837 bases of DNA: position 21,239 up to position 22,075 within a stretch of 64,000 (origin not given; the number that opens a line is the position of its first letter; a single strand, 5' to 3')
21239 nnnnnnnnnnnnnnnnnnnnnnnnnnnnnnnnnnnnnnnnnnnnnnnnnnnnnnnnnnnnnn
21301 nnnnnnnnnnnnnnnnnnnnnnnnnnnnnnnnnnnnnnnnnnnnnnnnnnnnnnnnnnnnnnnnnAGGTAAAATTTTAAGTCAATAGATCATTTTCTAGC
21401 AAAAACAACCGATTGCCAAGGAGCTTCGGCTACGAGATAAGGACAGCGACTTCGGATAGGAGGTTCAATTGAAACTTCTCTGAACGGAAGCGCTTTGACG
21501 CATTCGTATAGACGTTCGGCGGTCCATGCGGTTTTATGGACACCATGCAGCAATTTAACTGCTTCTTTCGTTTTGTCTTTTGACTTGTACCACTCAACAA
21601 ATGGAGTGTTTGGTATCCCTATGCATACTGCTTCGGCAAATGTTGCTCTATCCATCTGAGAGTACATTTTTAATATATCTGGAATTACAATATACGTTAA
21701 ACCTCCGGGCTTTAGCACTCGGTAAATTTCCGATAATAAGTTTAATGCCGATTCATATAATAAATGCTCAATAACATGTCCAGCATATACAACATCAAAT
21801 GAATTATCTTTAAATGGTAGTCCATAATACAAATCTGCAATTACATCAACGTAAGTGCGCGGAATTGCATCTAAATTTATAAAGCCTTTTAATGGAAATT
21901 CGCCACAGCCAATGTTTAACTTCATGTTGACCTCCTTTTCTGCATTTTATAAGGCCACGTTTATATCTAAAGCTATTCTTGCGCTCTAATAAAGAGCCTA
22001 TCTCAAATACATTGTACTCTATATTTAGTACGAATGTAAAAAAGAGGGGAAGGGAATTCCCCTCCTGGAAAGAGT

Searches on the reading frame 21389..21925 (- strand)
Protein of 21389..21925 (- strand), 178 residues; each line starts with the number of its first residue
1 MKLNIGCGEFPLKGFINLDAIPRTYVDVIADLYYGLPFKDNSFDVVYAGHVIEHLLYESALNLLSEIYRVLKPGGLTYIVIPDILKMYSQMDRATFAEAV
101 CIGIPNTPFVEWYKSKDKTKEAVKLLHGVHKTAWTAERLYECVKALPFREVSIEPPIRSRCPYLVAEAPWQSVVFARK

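Call 56: search_protein_families(library=pfam, proteins=[window:21389-21925:-], max_evalue=0.001)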
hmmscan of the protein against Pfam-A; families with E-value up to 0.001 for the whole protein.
window:21389-21925:- (178 aa): 7 families
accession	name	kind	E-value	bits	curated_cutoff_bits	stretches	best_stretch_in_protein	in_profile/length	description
PF08241.18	Methyltransf_11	-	1.7e-12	48.3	21.2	1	34-78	52-94/95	Methyltransferase domain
PF13649.12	Methyltransf_25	-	3.5e-08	34.4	27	1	30-75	52-97/97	Methyltransferase domain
PF08242.18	Methyltransf_12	-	4.8e-06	27.7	30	1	39-76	64-97/98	Methyltransferase domain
PF01209.24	Ubie_methyltran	-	8.2e-05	22.5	20.1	1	35-80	109-152/233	ubiE/COQ5 methyltransferase family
PF13489.12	Methyltransf_23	-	0.00022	21.4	27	1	38-83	77-120/164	Methyltransferase domain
PF20922.3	Anamorsin_N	-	0.00074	19.7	27.1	0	38-79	47-87/163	Anamorsin, N-terminal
PF13847.12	Methyltransf_31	-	0.00084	19.5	27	0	36-86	66-116/145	Methyltransferase domain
